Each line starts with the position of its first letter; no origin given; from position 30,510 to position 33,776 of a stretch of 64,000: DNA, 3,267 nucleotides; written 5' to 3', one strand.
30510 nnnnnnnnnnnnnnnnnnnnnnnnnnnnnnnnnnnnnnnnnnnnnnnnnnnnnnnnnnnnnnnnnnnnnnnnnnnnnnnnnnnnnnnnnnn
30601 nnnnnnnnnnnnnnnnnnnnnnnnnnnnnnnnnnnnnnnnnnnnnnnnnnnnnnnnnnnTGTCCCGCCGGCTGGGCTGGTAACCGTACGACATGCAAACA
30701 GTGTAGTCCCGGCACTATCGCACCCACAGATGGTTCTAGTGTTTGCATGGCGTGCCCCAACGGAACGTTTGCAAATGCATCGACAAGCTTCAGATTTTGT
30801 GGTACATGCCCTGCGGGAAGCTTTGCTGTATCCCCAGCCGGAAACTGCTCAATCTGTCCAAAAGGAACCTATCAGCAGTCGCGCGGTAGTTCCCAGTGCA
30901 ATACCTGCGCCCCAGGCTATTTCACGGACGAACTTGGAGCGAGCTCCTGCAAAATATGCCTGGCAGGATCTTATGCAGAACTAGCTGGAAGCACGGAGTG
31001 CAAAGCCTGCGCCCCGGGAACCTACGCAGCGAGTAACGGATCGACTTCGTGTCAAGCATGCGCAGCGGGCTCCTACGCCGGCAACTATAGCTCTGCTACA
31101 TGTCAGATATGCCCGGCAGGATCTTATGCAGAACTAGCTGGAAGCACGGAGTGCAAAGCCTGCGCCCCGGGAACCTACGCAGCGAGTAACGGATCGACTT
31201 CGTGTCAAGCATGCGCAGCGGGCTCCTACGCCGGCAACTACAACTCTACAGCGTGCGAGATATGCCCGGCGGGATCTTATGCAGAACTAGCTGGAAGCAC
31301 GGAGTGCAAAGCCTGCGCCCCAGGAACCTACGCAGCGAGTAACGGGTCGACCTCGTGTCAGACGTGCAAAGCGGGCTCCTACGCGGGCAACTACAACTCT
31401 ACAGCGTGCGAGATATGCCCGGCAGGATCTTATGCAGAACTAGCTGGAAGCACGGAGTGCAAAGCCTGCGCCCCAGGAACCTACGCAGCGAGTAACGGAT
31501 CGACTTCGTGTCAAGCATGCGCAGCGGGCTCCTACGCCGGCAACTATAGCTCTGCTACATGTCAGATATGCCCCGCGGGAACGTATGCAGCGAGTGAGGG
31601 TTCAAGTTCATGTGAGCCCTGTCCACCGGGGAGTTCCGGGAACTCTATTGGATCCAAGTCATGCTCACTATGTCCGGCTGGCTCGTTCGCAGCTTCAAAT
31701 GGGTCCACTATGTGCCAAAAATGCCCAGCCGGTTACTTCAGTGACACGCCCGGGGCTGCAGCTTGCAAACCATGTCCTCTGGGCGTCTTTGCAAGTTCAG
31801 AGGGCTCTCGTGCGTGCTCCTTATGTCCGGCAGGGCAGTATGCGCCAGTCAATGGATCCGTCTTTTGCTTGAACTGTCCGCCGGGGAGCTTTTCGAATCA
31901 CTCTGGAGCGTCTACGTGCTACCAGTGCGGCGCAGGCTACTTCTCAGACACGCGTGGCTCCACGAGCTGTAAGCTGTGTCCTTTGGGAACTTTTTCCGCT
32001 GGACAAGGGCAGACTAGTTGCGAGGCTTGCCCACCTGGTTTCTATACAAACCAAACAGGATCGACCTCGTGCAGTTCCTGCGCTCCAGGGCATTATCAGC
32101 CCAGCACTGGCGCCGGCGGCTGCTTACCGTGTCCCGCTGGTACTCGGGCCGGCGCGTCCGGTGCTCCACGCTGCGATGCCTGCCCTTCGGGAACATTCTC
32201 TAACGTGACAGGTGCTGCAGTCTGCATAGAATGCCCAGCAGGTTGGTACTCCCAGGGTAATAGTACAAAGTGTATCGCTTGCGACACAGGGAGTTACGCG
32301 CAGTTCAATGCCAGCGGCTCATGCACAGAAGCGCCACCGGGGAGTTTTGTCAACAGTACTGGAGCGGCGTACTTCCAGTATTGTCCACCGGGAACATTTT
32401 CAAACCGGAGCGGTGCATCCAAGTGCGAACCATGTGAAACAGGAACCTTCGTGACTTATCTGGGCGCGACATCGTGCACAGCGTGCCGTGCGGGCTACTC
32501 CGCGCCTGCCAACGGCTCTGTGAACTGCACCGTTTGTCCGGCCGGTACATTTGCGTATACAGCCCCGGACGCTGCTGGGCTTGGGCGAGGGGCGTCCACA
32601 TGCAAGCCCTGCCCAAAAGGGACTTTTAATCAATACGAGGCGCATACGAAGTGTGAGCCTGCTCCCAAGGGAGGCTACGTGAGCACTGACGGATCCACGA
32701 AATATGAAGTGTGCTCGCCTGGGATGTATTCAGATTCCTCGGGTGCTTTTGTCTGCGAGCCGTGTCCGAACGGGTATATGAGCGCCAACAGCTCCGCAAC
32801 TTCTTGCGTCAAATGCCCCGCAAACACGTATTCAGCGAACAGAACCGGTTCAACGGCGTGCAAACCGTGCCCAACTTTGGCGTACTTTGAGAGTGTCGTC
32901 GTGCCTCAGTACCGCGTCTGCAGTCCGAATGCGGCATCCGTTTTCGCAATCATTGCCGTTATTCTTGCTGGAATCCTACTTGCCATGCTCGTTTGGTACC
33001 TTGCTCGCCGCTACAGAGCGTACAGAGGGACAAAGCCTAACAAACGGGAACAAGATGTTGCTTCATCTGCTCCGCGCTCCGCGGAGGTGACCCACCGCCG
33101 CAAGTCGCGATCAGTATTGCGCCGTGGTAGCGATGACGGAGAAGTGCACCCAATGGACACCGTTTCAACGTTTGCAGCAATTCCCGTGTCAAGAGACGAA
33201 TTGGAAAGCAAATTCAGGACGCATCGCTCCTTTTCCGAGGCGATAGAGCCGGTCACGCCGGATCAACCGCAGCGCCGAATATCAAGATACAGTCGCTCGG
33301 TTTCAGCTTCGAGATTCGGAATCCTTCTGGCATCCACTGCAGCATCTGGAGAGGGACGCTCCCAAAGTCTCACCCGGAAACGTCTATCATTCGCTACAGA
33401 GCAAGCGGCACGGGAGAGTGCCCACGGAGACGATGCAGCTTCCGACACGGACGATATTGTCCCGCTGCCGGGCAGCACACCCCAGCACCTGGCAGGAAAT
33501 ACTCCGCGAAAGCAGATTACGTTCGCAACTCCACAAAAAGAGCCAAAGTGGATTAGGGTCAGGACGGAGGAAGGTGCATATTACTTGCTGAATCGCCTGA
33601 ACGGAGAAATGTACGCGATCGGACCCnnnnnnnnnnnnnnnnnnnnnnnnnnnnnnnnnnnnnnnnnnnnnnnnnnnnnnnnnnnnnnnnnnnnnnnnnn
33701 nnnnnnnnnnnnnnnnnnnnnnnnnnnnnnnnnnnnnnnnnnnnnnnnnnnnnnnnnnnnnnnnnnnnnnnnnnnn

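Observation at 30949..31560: Four ~97%-identical tandem 153-bp units inside the receptor-like gene indicate recent repeat expansion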

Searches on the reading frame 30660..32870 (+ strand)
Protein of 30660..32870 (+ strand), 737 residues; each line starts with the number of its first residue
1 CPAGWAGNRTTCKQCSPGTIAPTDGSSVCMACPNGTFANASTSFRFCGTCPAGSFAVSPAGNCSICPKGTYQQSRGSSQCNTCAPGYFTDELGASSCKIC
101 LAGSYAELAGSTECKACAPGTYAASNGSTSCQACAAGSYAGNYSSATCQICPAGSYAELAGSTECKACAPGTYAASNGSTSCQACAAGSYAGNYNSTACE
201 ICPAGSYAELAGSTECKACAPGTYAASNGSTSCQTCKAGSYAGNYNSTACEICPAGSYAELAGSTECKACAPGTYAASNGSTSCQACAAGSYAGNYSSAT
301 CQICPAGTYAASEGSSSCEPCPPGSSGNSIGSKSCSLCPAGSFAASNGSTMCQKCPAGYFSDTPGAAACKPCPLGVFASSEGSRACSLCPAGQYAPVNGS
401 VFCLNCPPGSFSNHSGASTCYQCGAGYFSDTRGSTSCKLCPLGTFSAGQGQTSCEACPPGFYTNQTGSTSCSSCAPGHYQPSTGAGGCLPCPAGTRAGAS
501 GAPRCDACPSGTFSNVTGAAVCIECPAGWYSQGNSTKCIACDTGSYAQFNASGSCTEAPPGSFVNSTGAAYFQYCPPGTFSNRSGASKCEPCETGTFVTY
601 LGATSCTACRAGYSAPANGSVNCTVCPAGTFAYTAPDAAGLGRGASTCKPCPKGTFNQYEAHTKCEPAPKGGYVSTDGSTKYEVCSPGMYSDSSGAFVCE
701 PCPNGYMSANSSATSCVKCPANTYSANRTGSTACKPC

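Call 47: search_solved_structures(query=window:30660-32870:+, max_evalue=0.001)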
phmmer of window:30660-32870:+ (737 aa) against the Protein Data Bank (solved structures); distinct sequences matched with E-value up to 0.001: 19.
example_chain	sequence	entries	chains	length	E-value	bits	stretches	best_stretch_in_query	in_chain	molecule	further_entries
8tx1_A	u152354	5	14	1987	1.5e-47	166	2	58-467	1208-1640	Mastigoneme-like protein | Mst1 | Tyrosine-protein kinase ephrin type A/B receptor-like domain-containing protein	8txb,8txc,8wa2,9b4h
9vqm_A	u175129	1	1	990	4.5e-13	52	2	211-358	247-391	Endosome/lysosome-associated apoptosis and autophagy regulator 1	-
9vqm_B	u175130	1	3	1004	6.9e-13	51.4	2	211-358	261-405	Endosome/lysosome-associated apoptosis and autophagy regulator 1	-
9vql_A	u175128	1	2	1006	6.7e-12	48.1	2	211-358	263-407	Endosome/lysosome-associated apoptosis and autophagy regulator 1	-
7s7k_A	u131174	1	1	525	5.9e-05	25.1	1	422-485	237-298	Ephrin type-B receptor 2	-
5k5t_A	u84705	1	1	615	0.0002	23.4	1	490-542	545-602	Extracellular calcium-sensing receptor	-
5k5s_A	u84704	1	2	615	0.0002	23.4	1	490-542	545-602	Extracellular calcium-sensing receptor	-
7e6t_B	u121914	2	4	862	0.00053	22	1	490-542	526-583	Extracellular calcium-sensing receptor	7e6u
7sil_A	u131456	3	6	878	0.00054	22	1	490-542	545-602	Isoform 1 of Extracellular calcium-sensing receptor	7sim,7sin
8szh_A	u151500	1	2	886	0.00054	21.9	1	490-542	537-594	Extracellular calcium-sensing receptor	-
7m3e_A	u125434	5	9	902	0.00056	21.9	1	490-542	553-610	Extracellular calcium-sensing receptor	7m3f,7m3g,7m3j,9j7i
8wpg_B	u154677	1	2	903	0.00056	21.9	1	490-542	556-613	Extracellular calcium-sensing receptor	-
9axf_R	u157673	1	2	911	0.00056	21.9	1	490-542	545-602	Extracellular calcium-sensing receptor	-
9asb_Q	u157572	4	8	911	0.00056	21.9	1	490-542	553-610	Isoform 1 of Extracellular calcium-sensing receptor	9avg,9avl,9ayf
8szi_A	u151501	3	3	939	0.00058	21.8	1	490-542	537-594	Extracellular calcium-sensing receptor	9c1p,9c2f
8wpu_B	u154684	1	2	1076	0.00069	21.6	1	490-542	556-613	Extracellular calcium-sensing receptor,calcium-sensing receptor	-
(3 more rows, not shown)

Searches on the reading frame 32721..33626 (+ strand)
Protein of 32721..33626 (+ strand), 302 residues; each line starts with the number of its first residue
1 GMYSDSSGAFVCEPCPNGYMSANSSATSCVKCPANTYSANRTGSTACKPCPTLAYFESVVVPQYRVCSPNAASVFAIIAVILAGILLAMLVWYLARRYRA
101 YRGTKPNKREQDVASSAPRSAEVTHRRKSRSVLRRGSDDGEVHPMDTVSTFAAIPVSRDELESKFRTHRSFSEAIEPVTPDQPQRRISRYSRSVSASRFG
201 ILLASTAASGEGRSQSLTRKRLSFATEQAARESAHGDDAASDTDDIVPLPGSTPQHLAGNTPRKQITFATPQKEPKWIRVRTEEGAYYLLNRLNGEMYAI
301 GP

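Call 15: find_homologous_proteins(query=window:32721-33626:+, max_evalue=0.001)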
Query window:32721-33626:+: 2027 candidates shared short words with the query, none scored E <= 0.001.

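Call 38: search_protein_families(library=pfam, proteins=[window:32880-33626:+], max_evalue=1)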
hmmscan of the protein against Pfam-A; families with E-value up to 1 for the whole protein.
window:32880-33626:+ (249 aa): 6 families
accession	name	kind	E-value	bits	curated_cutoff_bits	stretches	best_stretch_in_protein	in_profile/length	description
PF04145.20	Ctr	-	0.0056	17.7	25.3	1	17-97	22-88/151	Ctr copper transporter family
PF20087.4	DUF6479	-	0.016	16.1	25.4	1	18-81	14-81/120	Family of unknown function (DUF6479)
PF07219.19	HemY_N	-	0.065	13.8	31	1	9-64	8-66/107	HemY protein N-terminus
PF14991.11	MLANA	-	0.13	13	27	1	19-70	25-74/117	Protein melan-A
PF13994.11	PgaD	-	0.18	12.2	27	1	18-84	74-142/148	PgaD-like protein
PF00558.24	Vpu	-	0.22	11.8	24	1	21-55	6-37/81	Vpu protein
